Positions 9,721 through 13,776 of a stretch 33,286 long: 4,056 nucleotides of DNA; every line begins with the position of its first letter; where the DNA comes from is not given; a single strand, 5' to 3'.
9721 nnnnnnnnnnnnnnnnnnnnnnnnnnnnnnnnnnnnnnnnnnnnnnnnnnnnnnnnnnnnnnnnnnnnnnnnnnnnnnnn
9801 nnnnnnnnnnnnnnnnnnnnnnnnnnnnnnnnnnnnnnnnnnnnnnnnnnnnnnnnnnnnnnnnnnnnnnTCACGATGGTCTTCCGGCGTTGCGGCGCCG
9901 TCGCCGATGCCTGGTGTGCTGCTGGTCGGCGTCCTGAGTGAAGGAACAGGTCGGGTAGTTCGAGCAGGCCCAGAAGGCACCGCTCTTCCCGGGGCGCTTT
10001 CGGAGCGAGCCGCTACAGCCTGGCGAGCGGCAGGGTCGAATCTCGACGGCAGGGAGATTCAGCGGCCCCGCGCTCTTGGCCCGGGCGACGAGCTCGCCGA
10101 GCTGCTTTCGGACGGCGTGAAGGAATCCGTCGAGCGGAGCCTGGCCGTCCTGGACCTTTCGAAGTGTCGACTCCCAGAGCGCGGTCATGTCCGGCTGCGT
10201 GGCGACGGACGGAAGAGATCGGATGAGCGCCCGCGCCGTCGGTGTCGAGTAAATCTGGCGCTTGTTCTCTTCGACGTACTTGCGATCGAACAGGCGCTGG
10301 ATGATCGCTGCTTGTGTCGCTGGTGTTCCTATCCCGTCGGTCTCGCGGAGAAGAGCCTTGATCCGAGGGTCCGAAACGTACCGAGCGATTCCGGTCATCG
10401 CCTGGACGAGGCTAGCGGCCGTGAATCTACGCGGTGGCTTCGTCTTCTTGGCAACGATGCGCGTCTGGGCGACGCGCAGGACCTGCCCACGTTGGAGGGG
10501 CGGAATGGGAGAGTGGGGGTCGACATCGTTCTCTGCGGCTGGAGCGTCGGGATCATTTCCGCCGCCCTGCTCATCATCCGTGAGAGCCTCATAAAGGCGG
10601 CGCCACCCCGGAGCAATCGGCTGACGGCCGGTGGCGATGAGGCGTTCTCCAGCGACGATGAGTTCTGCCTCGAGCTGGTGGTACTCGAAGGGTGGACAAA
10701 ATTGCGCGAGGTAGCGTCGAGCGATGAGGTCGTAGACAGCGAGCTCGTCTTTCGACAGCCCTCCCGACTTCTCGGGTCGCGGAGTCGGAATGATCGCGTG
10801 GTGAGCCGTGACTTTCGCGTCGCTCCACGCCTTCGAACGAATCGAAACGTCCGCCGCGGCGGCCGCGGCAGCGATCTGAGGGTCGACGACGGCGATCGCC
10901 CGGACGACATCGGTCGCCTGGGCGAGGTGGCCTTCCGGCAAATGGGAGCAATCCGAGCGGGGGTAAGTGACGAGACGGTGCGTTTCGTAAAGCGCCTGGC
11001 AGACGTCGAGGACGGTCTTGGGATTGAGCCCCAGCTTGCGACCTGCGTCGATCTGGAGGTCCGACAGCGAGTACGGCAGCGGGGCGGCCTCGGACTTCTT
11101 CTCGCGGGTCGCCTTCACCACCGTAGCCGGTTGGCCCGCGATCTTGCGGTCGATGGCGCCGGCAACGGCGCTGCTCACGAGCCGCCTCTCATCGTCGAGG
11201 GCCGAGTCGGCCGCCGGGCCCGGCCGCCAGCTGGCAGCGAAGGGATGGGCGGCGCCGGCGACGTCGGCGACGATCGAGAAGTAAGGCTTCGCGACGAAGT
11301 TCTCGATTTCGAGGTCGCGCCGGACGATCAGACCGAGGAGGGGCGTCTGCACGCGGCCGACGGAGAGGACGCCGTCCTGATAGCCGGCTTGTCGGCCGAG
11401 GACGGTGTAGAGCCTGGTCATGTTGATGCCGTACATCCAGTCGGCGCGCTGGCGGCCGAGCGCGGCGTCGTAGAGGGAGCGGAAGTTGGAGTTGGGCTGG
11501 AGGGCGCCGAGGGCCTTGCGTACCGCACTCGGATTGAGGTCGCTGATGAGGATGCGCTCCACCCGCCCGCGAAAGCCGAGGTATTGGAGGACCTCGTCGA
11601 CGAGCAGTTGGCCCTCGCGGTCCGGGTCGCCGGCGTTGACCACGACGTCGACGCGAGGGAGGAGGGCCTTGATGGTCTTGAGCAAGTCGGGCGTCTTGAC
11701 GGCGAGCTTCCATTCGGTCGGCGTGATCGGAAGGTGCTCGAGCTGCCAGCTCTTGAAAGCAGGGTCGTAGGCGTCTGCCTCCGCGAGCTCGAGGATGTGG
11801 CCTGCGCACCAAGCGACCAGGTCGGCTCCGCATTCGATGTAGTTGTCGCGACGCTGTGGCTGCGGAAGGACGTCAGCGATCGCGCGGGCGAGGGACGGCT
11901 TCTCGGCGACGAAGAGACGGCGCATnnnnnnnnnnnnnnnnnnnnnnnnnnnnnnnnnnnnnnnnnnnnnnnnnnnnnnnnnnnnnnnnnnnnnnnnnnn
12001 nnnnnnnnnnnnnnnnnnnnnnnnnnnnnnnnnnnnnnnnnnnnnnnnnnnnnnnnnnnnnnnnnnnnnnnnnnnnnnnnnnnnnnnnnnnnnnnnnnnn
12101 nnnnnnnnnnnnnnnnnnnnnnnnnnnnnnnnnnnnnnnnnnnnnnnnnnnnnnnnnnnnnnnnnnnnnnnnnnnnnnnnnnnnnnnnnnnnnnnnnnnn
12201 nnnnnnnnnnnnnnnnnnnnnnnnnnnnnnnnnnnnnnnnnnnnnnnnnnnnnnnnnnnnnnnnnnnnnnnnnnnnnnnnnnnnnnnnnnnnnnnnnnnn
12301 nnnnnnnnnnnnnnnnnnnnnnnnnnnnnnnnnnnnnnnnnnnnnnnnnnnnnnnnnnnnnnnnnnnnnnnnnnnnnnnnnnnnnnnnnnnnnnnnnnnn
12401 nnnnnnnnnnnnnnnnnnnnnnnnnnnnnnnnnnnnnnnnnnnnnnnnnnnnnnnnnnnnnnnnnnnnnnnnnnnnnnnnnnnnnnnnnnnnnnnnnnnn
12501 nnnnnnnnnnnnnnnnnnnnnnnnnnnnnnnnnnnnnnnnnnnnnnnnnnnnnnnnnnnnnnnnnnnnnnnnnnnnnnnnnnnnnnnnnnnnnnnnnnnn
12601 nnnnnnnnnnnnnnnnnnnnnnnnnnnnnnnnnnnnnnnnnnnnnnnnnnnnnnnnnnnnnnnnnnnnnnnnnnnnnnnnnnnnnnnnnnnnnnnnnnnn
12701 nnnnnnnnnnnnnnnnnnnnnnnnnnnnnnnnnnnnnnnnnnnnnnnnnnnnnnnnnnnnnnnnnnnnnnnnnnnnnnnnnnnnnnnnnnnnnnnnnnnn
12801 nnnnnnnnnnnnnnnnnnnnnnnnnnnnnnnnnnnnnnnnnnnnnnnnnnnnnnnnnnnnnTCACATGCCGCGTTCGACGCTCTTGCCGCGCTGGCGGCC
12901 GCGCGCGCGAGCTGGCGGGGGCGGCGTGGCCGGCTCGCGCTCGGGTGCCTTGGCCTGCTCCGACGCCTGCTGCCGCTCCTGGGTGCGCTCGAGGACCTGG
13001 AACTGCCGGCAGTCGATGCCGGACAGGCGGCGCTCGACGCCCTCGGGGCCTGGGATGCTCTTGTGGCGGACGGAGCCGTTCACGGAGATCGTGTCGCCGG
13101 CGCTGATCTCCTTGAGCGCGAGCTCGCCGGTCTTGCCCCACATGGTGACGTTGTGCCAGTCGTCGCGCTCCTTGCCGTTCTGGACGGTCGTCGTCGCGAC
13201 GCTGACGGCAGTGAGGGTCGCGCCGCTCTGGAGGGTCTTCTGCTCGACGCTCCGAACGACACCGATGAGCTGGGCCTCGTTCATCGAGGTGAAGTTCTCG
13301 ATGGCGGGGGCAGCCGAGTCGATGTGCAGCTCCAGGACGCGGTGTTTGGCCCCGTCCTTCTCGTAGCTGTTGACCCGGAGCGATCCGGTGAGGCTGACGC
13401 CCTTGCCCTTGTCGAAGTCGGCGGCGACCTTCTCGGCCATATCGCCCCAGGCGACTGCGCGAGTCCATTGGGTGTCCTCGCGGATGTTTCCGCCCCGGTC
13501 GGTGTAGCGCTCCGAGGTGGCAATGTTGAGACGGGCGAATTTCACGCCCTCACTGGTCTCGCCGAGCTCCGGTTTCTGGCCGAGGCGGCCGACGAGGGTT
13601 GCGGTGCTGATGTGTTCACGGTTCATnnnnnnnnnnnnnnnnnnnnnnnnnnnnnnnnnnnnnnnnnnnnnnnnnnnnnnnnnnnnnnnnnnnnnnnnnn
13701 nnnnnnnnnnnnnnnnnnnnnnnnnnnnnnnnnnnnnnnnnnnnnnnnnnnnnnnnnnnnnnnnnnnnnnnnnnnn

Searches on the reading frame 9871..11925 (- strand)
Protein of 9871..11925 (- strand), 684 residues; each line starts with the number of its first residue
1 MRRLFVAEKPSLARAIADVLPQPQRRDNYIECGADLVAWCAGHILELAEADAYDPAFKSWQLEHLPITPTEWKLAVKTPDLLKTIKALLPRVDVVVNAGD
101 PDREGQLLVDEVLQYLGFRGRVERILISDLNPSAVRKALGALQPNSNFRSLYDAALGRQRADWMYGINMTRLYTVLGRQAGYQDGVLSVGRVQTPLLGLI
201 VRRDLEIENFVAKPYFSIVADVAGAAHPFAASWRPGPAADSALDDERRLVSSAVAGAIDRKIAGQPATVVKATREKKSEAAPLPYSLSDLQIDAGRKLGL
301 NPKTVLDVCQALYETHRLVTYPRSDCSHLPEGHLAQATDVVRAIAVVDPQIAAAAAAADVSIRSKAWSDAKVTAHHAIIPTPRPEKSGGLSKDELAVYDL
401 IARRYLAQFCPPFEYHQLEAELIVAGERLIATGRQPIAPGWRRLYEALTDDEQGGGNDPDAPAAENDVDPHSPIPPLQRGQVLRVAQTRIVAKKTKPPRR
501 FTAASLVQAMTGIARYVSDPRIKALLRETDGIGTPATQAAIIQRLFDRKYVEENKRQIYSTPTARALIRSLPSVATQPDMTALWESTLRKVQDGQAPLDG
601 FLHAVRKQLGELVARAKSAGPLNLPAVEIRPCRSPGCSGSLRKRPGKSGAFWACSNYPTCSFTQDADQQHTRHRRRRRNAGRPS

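Call 8: search_protein_families(library=pfam, proteins=[window:9871-11925:-], max_evalue=0.01)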
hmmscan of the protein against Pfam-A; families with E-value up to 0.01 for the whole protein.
window:9871-11925:- (684 aa): 3 families
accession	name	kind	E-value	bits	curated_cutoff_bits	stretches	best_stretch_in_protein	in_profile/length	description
PF01131.25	Topoisom_bac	-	6.6e-104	348.6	35.1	1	149-599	4-407/411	DNA topoisomerase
PF01751.28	Toprim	-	4.7e-10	40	23.1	1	4-117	2-81/96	Toprim domain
PF01396.24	Zn_ribbon_Top1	-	3.8e-08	33.4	32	1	635-667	5-37/39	Topoisomerase DNA binding C4 zinc finger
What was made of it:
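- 9871..11925 (-): Topoisomerase III-like gene of the element backbone. Pfam Topoisom_bac 7e-104, Toprim, Zn_ribbon_Top1 (call 8).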

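Call 11: find_encoding_contigs(protein=window:9871-11925:-, flank=10000, max_places=6)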
Protein window:9871-11925:- (684 aa): no gene with exactly this product is on record in the collection.

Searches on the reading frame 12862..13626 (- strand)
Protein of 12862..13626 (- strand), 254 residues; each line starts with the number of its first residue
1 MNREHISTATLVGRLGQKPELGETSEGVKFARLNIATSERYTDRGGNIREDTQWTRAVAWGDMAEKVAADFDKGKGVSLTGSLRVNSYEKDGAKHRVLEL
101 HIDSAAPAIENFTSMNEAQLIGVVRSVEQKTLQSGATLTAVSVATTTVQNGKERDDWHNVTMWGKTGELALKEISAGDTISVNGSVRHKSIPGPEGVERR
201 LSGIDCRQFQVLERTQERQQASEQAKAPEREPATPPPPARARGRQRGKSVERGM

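Call 8: search_protein_families(library=pfam, proteins=[window:12862-13626:-], max_evalue=0.01)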
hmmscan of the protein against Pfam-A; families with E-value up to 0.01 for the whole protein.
window:12862-13626:- (254 aa): 2 families
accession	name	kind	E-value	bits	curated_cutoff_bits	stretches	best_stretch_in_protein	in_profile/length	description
PF00436.31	SSB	-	5.8e-37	126.3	26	2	8-104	3-100/104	Single-strand binding protein family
PF01336.31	tRNA_anti-codon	-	0.00026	21.3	27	0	48-104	22-71/75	OB-fold nucleic acid binding domain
